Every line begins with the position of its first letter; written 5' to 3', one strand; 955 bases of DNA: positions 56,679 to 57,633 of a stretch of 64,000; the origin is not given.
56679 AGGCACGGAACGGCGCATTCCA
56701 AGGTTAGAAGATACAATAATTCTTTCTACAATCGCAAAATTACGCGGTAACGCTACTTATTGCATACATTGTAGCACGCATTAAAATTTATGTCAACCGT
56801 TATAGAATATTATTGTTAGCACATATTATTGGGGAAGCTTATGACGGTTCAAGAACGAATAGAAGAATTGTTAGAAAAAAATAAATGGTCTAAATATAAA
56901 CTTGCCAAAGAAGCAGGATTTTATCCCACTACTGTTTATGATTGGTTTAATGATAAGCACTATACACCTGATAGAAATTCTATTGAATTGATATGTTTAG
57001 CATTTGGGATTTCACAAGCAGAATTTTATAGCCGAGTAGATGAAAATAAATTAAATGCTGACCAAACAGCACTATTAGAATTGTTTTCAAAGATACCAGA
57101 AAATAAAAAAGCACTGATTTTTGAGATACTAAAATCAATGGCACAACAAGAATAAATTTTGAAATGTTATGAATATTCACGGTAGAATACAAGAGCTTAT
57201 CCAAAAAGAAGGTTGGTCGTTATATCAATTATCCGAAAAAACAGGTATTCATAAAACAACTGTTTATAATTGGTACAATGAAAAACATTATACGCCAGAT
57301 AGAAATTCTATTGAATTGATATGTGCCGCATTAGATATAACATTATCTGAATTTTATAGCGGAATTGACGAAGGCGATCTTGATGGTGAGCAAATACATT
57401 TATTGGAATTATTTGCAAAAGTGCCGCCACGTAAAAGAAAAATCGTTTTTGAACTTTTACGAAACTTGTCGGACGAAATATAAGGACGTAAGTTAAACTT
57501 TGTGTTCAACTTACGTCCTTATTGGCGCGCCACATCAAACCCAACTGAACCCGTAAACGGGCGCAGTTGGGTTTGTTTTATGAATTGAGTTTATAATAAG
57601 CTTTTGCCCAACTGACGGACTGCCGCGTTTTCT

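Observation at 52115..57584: Compact ~5.4-kb AT-rich island at tRNA-Ser combining a large serine recombinase with a phiX-type rolling-circle Rep: candidate novel integrative, self-replicating element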

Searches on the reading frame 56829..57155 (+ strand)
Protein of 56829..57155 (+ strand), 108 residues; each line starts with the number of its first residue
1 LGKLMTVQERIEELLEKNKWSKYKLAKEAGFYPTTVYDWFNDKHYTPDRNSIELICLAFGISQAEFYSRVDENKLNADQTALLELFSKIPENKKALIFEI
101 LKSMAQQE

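Call 4: search_protein_families(library=pfam, proteins=[window:56829-57155:+], max_evalue=0.01)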
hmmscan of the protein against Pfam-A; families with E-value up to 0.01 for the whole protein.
window:56829-57155:+ (108 aa): 5 families
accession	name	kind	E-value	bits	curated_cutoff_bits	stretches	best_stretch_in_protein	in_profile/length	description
PF13443.12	HTH_26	-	1.2e-09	38.7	22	1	10-71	1-62/63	Cro/C1-type HTH DNA-binding domain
PF12844.13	HTH_19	-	6.6e-08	32.8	30.2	1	9-72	2-64/64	Helix-turn-helix domain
PF01381.28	HTH_3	-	8.7e-06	26.1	23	1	11-62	1-51/55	Helix-turn-helix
PF13022.12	HTH_Tnp_1_2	-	4.2e-05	24.1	27.9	1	4-51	8-58/122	Helix-turn-helix of insertion element transposase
PF04218.19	CENP-B_N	-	0.0016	18.4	21.2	1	13-43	17-46/53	CENP-B N-terminal DNA-binding domain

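Call 5: search_protein_families(library=phrogs, proteins=[window:56829-57155:+], max_evalue=0.01)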
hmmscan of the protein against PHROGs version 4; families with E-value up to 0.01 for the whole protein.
window:56829-57155:+ (108 aa): 13 families
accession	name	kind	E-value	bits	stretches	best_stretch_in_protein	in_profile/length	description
phrog_8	-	transcription regulation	3.9e-13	50.6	1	2-96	72-155/346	transcriptional regulator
phrog_3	-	transcription regulation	1.6e-09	39.1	1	3-77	85-158/430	transcriptional repressor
phrog_4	-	transcription regulation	1.7e-07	31.5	1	5-88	135-205/400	transcriptional repressor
phrog_2967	-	transcription regulation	1.9e-07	31.8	1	7-81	11-78/225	transcriptional regulator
phrog_4779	-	transcription regulation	7.4e-06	27.4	1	5-48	1-44/98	transcriptional regulator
phrog_2328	-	transcription regulation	0.00055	20.7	1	6-62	15-70/128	transcriptional repressor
phrog_24579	-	head and packaging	0.00059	20.9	0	8-50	18-62/126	terminase small subunit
phrog_296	-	integration and excision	0.00062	19.6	1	4-45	225-266/626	DNA transposition protein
phrog_1337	-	DNA, RNA and nucleotide metabolism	0.0025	18.2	1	5-54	13-62/316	DNA binding protein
phrog_1529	-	unknown function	0.0043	18.1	1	5-43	5-42/209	-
phrog_7545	-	DNA, RNA and nucleotide metabolism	0.0046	18.2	1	8-53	7-51/160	HNH endonuclease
phrog_638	-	transcription regulation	0.0057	17.5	1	5-105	2-89/145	transcriptional regulator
phrog_5736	-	transcription regulation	0.0065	17.6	1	67-102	76-111/133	transcriptional regulator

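Call 48: search_protein_families(library=ncbifam, proteins=[window:56829-57155:+], max_evalue=0.1)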
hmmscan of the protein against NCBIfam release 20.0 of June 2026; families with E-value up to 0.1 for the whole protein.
window:56829-57155:+ (108 aa): 2 families
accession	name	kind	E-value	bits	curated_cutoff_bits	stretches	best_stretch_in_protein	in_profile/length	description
NF041951.1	phage_RstR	subfamily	1.5e-06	28.4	80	1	5-105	1-100/108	RstR family transcriptional repressor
NF007257.0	PRK09706.1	subfamily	0.0018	18.1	101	1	6-99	5-110/135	transcriptional repressor DicA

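Call 88: search_protein_families(library=padloc, proteins=[window:56829-57155:+], max_evalue=0.01)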
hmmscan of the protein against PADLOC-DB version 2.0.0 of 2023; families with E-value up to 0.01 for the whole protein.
window:56829-57155:+ (108 aa): 7 families
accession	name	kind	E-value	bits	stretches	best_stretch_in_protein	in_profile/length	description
PDLC04142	capH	-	2.1e-05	23.5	1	5-107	5-101/103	capH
PDLC04133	mad1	-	0.00035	18.8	0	20-49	6-35/60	mads_1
PDLC04757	PDC-M64B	-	0.00069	17.6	1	3-46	26-69/128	-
PDLC03951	RmrA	-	0.00078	16.5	1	9-74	11-75/400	-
PDLC04759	PDC-M64B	-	0.0027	15.7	1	3-45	23-65/135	-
PDLC03946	RmrA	-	0.0051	13.6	1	8-82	4-76/357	-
PDLC03949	RmrA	-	0.0065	13.4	1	9-80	5-74/363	-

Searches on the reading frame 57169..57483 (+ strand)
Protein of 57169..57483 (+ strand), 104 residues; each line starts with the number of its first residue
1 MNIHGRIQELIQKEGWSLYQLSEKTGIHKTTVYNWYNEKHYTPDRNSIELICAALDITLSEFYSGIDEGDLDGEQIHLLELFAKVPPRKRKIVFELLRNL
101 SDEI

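Call 4: search_protein_families(library=pfam, proteins=[window:57169-57483:+], max_evalue=0.01)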
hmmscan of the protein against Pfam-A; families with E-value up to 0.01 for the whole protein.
window:57169-57483:+ (104 aa): 8 families
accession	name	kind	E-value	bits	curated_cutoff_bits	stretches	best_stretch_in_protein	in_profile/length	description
PF13443.12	HTH_26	-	3.1e-13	50.2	22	1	6-64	1-59/63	Cro/C1-type HTH DNA-binding domain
PF01381.28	HTH_3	-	3.2e-08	33.9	23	1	7-62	1-55/55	Helix-turn-helix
PF12844.13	HTH_19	-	1.4e-06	28.6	30.2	1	6-68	3-64/64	Helix-turn-helix domain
PF13384.12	HTH_23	-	2.9e-05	24.2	24.6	1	9-37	12-39/50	Homeodomain-like domain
PF13022.12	HTH_Tnp_1_2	-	0.0011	19.5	27.9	1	16-48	27-59/122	Helix-turn-helix of insertion element transposase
PF08279.18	HTH_11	-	0.0086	16.4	25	0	7-34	6-34/55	HTH domain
PF09339.16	HTH_IclR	-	0.0091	16.2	22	0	13-34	16-37/52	IclR helix-turn-helix domain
PF08281.18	Sigma70_r4_2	-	0.0091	16.1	25.7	0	14-36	25-47/54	Sigma-70, region 4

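Call 5: search_protein_families(library=phrogs, proteins=[window:57169-57483:+], max_evalue=0.01)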
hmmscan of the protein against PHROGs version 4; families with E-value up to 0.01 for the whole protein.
window:57169-57483:+ (104 aa): 13 families
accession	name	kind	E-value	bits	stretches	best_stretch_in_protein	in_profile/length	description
phrog_8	-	transcription regulation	1e-15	59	1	1-95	75-156/346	transcriptional regulator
phrog_3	-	transcription regulation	1.8e-09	38.9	1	2-68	88-153/430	transcriptional repressor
phrog_2967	-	transcription regulation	9.8e-09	36.1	1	3-87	11-92/225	transcriptional regulator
phrog_4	-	transcription regulation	1.2e-08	35.4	1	1-85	135-205/400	transcriptional repressor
phrog_2328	-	transcription regulation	1.1e-05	26.3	1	4-70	17-82/128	transcriptional repressor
phrog_4779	-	transcription regulation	1.8e-05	26.1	1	5-52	5-53/98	transcriptional regulator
phrog_7545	-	DNA, RNA and nucleotide metabolism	8.2e-05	23.8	1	6-48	9-50/160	HNH endonuclease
phrog_2439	-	transcription regulation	0.00018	21.5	1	6-65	11-69/367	transcriptional regulator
phrog_769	-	transcription regulation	0.0027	18.7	1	7-59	16-64/89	transcriptional repressor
phrog_4583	-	transcription regulation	0.0048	17.9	1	7-61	15-68/81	transcriptional repressor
phrog_11423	-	unknown function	0.0069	17.1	1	5-63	12-67/176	-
phrog_3037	-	transcription regulation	0.007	17.2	1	5-74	20-86/189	transcriptional repressor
phrog_1529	-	unknown function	0.0087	17.1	0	4-39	8-42/209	-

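Call 48: search_protein_families(library=ncbifam, proteins=[window:57169-57483:+], max_evalue=0.1)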
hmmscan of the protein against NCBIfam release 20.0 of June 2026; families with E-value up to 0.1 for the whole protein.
window:57169-57483:+ (104 aa): 8 families
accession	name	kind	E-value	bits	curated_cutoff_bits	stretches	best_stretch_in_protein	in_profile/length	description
NF041951.1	phage_RstR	subfamily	1.6e-05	25.1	80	1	1-98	1-97/108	RstR family transcriptional repressor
TIGR00270.2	TIGR00270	equivalog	0.012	15.5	110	1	5-63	78-135/159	multiprotein bridging factor aMBF1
NF046037.1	carphisopro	domain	0.016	15.4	38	1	7-36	1-29/54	carph-isopro domain-containing protein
NF033577.2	transpos_IS481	equivalog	0.017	14.6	224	1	6-38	4-36/284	IS481 family transposase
NF046032.1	TransRegSlrRBacil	equivalog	0.039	14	250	1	6-63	4-62/149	HTH-type transcriptional regulator SlrR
NF033545.0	transpos_IS630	equivalog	0.045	13.2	100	1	10-37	7-34/299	IS630 family transposase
NF007408.0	PRK09943.1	equivalog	0.054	13.1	211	1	6-70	11-74/185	HTH-type transcriptional regulator PuuR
NF007271.0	PRK09726.1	equivalog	0.071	13.1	79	1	10-42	20-52/88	type II toxin-antitoxin system antitoxin HipB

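Call 88: search_protein_families(library=padloc, proteins=[window:57169-57483:+], max_evalue=0.01)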
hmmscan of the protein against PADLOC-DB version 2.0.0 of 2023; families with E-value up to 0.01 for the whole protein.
window:57169-57483:+ (104 aa): 7 families
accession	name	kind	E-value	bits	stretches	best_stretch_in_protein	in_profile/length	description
PDLC04133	mad1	-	2.4e-06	25.7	1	16-46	6-36/60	mads_1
PDLC03954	RmrA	-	0.00017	18.6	1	11-93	19-98/380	-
PDLC04142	capH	-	0.0004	19.4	1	6-101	10-84/103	capH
PDLC03949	RmrA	-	0.0012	15.7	1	12-75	12-73/363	-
PDLC03951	RmrA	-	0.002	15.2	1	6-66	12-71/400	-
PDLC02926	HTH_VI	-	0.0056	14.9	1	4-62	3-60/92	-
PDLC04759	PDC-M64B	-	0.0095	14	0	3-41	27-65/135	-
